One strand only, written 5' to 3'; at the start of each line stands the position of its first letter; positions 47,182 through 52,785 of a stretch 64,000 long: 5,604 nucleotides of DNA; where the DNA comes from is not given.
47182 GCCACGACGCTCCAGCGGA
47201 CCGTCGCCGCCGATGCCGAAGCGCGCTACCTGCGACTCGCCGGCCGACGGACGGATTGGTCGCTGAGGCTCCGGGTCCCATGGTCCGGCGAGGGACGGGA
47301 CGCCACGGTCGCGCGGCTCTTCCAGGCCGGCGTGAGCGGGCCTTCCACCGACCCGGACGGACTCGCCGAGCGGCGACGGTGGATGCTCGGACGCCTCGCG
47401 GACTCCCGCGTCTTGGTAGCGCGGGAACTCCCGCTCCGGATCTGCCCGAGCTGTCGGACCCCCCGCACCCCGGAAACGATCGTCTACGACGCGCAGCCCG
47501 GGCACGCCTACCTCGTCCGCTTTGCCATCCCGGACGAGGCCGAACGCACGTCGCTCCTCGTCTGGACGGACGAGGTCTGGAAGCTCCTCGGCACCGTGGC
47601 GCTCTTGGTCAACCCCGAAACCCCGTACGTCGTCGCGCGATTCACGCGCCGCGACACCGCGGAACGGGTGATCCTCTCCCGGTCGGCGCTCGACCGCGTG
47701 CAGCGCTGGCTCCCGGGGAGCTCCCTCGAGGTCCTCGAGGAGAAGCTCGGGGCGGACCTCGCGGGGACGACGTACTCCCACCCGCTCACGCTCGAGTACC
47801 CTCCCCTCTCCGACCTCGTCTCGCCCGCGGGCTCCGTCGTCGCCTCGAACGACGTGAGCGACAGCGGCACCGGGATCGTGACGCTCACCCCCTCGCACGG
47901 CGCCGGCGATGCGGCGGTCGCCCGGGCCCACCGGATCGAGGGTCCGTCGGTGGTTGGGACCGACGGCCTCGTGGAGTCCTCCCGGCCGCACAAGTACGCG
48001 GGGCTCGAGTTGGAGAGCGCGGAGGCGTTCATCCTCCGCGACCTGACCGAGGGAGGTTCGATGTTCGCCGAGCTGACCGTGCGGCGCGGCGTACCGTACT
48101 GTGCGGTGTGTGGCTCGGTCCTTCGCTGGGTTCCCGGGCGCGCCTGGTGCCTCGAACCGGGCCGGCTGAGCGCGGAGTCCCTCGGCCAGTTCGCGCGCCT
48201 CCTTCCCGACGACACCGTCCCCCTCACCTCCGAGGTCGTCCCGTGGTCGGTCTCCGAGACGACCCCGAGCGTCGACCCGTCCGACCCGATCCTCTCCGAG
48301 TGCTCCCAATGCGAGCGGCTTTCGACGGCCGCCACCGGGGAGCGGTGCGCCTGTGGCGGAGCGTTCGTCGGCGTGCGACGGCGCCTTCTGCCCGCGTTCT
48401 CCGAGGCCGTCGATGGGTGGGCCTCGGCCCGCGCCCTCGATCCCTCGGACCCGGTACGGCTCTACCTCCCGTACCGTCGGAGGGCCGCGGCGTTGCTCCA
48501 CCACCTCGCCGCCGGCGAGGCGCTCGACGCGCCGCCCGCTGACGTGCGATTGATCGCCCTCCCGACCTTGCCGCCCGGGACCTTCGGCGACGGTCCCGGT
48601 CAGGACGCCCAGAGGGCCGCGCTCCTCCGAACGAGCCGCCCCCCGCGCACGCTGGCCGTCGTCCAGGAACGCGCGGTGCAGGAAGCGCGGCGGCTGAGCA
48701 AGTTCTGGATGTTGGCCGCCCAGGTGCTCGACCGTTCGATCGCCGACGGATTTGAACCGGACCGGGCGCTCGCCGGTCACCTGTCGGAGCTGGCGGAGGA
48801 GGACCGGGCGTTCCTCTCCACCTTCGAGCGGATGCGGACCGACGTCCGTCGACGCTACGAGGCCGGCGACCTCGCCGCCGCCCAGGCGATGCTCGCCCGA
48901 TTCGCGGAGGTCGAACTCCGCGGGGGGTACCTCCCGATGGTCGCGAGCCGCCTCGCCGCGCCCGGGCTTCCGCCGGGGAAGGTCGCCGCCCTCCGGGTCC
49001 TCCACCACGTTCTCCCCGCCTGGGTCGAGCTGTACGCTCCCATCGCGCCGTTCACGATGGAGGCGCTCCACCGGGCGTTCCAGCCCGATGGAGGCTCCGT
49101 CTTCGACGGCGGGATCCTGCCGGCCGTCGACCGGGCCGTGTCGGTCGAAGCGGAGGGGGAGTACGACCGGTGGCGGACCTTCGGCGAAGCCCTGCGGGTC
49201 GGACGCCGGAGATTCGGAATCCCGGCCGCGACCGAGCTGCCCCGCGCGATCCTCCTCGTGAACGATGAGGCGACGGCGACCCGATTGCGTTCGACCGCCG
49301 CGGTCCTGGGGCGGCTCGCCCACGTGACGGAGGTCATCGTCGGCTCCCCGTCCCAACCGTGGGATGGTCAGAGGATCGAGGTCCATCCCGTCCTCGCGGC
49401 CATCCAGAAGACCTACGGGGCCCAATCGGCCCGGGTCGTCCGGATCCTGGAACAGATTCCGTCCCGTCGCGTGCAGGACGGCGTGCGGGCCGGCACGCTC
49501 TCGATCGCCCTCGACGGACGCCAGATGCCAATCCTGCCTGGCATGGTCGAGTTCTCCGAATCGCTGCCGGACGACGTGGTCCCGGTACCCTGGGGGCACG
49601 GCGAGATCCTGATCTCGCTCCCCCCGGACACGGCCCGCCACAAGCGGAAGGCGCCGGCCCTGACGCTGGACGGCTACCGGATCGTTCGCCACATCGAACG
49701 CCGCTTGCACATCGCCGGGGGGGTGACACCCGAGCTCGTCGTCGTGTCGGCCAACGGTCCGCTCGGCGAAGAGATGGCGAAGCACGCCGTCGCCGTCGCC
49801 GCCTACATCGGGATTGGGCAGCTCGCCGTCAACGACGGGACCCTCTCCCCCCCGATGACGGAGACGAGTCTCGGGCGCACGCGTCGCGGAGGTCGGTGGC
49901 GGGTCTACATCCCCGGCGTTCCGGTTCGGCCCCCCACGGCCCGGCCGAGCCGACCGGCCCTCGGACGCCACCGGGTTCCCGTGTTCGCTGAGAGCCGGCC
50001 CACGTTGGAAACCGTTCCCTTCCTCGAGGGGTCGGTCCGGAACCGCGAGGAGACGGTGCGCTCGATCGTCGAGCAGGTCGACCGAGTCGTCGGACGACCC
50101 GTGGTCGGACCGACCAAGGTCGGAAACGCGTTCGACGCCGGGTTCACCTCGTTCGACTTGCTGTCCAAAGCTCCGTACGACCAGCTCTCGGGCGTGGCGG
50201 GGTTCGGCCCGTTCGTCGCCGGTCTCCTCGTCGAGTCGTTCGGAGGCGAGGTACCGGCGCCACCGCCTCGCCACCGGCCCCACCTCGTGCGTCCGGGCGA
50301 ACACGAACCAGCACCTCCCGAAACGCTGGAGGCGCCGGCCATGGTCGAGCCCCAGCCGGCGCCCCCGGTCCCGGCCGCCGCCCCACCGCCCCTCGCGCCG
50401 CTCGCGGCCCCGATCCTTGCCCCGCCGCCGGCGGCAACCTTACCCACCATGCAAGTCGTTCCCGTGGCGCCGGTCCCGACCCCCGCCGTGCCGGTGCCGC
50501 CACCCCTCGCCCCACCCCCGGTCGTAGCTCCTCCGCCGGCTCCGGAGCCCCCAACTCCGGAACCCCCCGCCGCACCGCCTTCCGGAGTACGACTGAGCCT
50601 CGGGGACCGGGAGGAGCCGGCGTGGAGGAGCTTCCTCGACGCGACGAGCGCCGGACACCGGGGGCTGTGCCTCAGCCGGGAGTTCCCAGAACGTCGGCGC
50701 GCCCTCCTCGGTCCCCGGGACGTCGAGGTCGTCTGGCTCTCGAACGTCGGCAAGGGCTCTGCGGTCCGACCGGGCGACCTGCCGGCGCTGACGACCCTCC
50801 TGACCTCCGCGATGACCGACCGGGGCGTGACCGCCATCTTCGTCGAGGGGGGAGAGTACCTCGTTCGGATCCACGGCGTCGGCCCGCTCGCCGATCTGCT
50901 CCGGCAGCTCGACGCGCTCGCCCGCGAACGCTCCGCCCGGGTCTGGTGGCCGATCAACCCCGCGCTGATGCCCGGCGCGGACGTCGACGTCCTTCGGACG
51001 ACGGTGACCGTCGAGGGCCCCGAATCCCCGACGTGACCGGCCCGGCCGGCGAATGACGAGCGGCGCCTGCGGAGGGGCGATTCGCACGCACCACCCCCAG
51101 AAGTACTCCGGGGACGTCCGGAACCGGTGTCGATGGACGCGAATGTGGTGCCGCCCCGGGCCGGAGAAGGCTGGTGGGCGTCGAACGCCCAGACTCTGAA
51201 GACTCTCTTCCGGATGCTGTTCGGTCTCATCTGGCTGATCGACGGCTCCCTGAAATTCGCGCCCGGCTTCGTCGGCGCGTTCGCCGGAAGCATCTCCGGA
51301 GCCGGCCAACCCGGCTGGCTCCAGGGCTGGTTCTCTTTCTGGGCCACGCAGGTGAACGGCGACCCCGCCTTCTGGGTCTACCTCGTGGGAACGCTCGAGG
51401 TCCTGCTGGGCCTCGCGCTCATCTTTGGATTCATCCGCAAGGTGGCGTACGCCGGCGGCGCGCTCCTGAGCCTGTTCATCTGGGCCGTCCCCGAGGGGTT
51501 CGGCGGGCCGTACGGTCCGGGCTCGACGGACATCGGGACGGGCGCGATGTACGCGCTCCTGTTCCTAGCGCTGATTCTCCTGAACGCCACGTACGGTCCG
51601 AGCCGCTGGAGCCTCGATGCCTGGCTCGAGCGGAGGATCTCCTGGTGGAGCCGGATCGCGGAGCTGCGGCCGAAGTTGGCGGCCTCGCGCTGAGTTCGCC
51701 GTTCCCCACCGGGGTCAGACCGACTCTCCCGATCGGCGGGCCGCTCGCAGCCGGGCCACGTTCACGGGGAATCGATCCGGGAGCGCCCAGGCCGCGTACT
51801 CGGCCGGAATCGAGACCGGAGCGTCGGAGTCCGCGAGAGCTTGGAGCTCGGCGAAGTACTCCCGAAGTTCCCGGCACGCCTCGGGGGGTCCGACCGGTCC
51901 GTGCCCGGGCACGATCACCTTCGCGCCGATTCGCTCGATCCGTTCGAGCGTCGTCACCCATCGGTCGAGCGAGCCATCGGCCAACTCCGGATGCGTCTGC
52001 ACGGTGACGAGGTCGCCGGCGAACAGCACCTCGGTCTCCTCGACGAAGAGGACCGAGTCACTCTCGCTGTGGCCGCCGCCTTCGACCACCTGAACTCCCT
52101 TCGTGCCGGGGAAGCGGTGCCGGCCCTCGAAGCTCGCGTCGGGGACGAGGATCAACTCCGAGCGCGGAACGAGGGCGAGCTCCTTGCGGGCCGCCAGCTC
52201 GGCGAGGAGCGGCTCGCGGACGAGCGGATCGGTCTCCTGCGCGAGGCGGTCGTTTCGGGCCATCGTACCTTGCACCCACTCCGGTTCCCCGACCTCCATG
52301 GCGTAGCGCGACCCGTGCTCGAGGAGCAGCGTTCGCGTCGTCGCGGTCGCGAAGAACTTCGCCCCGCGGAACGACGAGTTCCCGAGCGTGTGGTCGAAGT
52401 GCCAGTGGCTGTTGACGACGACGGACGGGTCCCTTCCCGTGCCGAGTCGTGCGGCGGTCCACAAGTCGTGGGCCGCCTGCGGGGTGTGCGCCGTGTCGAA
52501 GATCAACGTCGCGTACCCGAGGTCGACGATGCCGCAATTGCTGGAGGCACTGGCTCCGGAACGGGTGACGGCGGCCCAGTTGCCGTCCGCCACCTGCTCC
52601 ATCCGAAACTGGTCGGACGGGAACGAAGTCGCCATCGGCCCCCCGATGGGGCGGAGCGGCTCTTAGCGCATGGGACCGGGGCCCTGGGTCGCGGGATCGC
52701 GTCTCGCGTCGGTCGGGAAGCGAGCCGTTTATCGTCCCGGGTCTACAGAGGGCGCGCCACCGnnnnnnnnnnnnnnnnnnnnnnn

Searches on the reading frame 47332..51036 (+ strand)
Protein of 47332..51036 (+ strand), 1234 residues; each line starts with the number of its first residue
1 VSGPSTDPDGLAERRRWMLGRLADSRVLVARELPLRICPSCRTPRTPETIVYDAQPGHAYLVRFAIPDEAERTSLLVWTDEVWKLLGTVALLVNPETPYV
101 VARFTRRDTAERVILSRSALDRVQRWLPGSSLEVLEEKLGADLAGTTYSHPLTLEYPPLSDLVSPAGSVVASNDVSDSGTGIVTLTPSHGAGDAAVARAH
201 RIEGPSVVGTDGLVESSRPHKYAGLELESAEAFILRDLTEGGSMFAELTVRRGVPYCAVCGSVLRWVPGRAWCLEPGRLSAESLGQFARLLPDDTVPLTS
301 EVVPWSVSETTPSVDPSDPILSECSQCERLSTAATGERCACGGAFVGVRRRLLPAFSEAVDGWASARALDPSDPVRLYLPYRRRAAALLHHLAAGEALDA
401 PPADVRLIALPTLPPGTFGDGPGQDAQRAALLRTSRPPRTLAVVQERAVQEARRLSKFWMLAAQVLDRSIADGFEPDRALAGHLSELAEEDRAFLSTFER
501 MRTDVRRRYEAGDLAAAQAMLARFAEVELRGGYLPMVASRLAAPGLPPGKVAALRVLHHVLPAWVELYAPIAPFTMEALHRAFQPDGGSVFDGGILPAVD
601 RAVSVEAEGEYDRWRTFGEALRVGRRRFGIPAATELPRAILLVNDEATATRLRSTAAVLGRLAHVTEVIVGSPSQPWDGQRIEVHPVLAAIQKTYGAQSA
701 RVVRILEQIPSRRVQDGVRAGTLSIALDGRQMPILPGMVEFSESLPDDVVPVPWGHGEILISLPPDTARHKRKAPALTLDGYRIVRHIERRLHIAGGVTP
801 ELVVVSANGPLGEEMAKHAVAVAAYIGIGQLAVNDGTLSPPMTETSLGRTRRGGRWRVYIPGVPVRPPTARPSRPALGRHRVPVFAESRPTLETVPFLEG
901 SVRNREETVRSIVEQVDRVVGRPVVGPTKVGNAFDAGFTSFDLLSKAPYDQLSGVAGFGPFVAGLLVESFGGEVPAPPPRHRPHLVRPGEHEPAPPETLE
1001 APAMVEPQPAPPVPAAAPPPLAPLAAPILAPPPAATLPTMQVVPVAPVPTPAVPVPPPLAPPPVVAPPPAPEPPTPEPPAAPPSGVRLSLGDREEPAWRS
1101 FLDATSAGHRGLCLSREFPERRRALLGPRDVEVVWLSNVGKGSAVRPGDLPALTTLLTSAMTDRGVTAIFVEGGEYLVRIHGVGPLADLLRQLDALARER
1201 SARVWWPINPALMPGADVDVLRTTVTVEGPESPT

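Call 26: search_protein_families(library=pfam, proteins=[window:47332-51036:+], max_evalue=0.0001)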
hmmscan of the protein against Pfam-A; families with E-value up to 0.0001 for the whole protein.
window:47332-51036:+ (1234 aa): 2 families
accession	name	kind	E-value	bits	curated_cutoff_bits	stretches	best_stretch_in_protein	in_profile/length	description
PF05763.18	DUF835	-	1.1e-11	45.1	33.1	1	1101-1221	12-132/136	Protein of unknown function (DUF835)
PF08264.19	Anticodon_1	-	4.2e-09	36.9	25.1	1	491-636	1-144/148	Anticodon-binding domain of tRNA ligase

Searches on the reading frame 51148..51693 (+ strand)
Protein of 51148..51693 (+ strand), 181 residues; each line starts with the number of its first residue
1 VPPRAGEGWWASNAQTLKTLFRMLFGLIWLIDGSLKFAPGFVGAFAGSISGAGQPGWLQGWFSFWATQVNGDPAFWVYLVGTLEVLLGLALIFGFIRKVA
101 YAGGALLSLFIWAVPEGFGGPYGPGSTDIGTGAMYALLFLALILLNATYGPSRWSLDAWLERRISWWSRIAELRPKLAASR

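Call 26: search_protein_families(library=pfam, proteins=[window:51148-51693:+], max_evalue=0.0001)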
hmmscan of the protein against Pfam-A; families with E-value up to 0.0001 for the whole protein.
window:51148-51693:+ (181 aa): 1 family
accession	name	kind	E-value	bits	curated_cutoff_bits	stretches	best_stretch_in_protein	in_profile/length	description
PF07681.17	DoxX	-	3.5e-05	24.8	23.6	1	19-113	3-81/85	DoxX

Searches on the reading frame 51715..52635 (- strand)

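Call 26: search_protein_families(library=pfam, proteins=[window:51715-52635:-], max_evalue=0.0001)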
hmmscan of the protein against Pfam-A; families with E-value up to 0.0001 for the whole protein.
window:51715-52635:- (306 aa): 1 family
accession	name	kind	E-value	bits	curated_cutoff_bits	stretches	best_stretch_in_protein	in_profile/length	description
PF00753.33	Lactamase_B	-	2.6e-19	70.4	22.7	1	31-245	5-196/196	Metallo-beta-lactamase superfamily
